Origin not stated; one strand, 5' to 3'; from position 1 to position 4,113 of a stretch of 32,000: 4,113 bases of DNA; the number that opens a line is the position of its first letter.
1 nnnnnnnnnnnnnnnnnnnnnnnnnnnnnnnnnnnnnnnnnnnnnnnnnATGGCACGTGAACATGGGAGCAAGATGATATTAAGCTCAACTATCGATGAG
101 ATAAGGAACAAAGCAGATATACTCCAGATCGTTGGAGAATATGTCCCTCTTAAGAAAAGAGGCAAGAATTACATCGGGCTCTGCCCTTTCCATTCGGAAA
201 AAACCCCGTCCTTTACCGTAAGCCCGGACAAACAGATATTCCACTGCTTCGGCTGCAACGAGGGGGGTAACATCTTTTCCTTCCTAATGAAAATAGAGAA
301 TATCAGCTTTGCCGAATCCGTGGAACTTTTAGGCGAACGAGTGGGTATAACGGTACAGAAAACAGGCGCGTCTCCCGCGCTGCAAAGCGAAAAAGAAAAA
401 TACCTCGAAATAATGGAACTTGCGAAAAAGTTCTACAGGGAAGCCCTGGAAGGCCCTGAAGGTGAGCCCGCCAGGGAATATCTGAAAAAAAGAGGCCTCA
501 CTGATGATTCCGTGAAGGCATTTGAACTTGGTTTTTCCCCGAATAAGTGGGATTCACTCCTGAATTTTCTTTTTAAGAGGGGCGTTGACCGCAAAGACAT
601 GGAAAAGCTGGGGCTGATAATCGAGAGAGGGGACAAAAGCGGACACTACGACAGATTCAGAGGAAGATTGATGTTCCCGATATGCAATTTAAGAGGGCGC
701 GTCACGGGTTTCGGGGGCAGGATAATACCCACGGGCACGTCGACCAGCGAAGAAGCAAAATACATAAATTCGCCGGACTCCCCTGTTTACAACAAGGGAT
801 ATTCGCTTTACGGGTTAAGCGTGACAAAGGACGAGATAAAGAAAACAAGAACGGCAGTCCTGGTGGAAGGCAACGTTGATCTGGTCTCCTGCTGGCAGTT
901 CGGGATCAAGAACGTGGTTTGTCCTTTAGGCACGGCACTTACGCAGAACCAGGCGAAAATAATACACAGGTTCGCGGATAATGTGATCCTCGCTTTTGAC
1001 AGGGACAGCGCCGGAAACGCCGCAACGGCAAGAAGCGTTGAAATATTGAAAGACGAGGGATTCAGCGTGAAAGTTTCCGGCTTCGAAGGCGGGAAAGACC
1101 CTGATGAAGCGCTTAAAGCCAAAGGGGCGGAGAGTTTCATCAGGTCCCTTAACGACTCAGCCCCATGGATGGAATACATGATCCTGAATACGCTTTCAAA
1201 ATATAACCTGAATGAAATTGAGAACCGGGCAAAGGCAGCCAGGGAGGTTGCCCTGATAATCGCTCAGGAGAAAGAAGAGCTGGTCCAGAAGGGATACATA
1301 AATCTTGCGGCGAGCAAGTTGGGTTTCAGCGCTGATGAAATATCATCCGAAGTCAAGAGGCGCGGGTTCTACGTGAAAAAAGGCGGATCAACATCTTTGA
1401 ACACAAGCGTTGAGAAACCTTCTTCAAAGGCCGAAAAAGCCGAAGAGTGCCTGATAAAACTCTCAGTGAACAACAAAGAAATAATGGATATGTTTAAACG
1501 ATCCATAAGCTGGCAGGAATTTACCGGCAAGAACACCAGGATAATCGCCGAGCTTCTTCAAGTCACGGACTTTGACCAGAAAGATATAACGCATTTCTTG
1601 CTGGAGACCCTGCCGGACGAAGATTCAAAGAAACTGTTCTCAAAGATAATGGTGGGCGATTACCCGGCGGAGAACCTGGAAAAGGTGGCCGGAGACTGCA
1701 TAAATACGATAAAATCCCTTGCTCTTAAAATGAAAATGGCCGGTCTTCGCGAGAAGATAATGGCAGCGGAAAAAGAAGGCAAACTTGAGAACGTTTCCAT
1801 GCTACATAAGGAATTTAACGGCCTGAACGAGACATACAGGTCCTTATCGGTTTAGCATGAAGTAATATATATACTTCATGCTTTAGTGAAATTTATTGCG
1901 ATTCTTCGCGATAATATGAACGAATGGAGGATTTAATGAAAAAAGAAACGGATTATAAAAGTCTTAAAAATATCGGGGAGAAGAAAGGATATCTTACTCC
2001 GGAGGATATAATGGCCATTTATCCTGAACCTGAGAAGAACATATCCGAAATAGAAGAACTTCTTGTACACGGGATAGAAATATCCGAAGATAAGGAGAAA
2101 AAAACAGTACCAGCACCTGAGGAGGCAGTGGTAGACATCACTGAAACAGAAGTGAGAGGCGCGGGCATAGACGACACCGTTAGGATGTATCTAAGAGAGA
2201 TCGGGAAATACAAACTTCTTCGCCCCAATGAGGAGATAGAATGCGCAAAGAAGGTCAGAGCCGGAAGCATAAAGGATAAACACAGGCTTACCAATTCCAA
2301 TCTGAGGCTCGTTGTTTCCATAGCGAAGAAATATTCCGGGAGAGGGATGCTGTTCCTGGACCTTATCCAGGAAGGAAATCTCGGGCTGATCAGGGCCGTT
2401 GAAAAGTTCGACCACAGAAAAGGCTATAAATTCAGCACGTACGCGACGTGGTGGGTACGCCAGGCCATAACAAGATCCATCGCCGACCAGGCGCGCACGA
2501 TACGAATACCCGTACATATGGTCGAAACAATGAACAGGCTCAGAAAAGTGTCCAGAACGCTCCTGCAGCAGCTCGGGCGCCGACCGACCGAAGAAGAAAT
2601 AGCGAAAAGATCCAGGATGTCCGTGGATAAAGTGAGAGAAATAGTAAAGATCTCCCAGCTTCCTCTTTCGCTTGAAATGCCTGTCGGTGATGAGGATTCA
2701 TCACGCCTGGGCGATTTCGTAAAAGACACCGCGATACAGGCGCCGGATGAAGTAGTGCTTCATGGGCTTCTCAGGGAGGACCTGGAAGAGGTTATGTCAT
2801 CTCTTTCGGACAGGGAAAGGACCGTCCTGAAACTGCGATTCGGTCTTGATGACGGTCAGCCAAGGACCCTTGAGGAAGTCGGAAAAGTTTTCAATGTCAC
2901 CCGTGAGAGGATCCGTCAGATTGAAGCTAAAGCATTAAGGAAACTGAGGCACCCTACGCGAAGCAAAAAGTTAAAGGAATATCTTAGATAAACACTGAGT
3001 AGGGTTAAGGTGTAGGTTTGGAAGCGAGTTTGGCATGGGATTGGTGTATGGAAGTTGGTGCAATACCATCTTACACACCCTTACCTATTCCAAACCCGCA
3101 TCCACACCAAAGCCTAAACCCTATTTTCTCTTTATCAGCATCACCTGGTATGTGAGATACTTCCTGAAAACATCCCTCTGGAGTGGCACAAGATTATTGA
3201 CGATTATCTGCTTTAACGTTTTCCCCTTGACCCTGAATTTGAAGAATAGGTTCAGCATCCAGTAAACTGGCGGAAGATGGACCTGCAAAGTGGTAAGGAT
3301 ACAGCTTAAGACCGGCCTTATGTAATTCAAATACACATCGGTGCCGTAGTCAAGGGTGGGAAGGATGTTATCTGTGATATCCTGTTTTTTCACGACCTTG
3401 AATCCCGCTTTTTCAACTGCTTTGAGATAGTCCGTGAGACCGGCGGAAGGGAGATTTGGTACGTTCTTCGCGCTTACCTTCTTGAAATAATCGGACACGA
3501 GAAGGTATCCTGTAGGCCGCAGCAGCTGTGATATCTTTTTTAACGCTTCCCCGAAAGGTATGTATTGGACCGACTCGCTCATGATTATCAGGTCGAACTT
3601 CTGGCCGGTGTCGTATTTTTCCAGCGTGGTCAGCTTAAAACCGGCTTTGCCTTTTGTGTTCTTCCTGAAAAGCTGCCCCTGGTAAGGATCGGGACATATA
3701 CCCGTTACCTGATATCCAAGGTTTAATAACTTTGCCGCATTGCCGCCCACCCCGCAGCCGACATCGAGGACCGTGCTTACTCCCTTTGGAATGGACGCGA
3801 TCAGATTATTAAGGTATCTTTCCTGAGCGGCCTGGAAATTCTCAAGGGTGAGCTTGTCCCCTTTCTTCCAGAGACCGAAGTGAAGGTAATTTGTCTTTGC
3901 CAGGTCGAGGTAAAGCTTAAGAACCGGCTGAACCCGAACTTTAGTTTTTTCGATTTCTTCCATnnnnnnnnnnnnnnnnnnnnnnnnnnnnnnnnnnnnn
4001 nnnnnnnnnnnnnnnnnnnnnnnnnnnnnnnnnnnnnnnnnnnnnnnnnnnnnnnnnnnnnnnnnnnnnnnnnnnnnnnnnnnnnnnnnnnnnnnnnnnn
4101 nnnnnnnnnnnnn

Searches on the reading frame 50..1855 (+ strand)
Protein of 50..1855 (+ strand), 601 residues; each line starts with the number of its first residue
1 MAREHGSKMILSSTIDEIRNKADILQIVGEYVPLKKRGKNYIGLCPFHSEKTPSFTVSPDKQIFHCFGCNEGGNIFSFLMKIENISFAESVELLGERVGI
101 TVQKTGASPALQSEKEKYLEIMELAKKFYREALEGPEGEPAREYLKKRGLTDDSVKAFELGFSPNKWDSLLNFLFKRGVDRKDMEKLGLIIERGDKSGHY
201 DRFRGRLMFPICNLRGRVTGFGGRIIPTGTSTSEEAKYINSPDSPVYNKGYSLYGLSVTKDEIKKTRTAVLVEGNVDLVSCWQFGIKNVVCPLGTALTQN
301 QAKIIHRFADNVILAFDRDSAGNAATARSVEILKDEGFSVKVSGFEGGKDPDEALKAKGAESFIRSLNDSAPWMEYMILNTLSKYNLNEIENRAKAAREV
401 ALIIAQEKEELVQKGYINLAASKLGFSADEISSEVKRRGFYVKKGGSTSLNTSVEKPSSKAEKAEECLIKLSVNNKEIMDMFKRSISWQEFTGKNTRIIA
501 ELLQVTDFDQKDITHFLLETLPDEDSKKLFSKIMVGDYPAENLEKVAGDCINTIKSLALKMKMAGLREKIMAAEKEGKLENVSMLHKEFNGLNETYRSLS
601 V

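Call 36: search_protein_families(library=pfam, proteins=[window:50-1855:+], max_evalue=0.001)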
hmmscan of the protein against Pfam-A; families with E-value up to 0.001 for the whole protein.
window:50-1855:+ (601 aa): 7 families
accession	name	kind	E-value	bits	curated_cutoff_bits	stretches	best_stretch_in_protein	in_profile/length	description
PF08275.17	DNAG_N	-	2.7e-40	137.9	26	1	128-258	1-126/128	DNA primase catalytic core, N-terminal domain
PF01807.25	Zn_ribbon_DnaG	-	3.8e-39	132.9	24.9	1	12-104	3-95/98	CHC2 zinc finger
PF13155.12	Toprim_2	-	7.5e-23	81.1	22.1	1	270-355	1-88/88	Toprim-like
PF13662.12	Toprim_4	-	5.3e-16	59.1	25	1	268-342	2-83/85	Toprim domain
PF01751.28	Toprim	-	2.4e-08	34.4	23.1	1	269-343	2-94/96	Toprim domain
PF10410.14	DnaB_bind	-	9.2e-08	32.7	20.6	1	374-428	1-55/56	DnaB-helicase binding domain of primase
PF13362.12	Toprim_3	-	3e-05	24.8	27.2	1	270-361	3-95/95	Toprim domain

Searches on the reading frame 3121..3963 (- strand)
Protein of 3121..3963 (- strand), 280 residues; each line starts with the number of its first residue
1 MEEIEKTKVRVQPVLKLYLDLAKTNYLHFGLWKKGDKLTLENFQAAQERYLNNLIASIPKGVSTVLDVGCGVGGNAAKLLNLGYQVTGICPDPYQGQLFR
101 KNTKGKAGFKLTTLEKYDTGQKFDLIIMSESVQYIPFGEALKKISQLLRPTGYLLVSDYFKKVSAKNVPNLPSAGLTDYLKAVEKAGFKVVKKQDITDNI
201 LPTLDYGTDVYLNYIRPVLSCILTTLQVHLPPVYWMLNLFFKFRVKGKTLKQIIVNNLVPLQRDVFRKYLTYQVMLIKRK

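Call 36: search_protein_families(library=pfam, proteins=[window:3121-3963:-], max_evalue=0.001)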
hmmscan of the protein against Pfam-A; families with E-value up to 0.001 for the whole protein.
window:3121-3963:- (280 aa): 7 families
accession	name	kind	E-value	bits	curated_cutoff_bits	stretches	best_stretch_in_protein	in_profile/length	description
PF13489.12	Methyltransf_23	-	4.8e-13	49.6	27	1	59-163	20-123/164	Methyltransferase domain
PF08241.18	Methyltransf_11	-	3.4e-12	47.3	21.2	1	66-156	1-95/95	Methyltransferase domain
PF13649.12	Methyltransf_25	-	9e-11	42.8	27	1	65-152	1-97/97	Methyltransferase domain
PF08242.18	Methyltransf_12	-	3e-09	37.9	30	1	66-154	1-98/98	Methyltransferase domain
PF13847.12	Methyltransf_31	-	6.3e-07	29.6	27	1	63-167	5-126/145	Methyltransferase domain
PF05401.17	NodS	-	0.00018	21.9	24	1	41-156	22-144/201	Nodulation protein S (NodS)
PF03141.22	Methyltransf_29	-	0.0003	19.9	23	1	42-158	93-219/506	Putative S-adenosyl-L-methionine-dependent methyltransferase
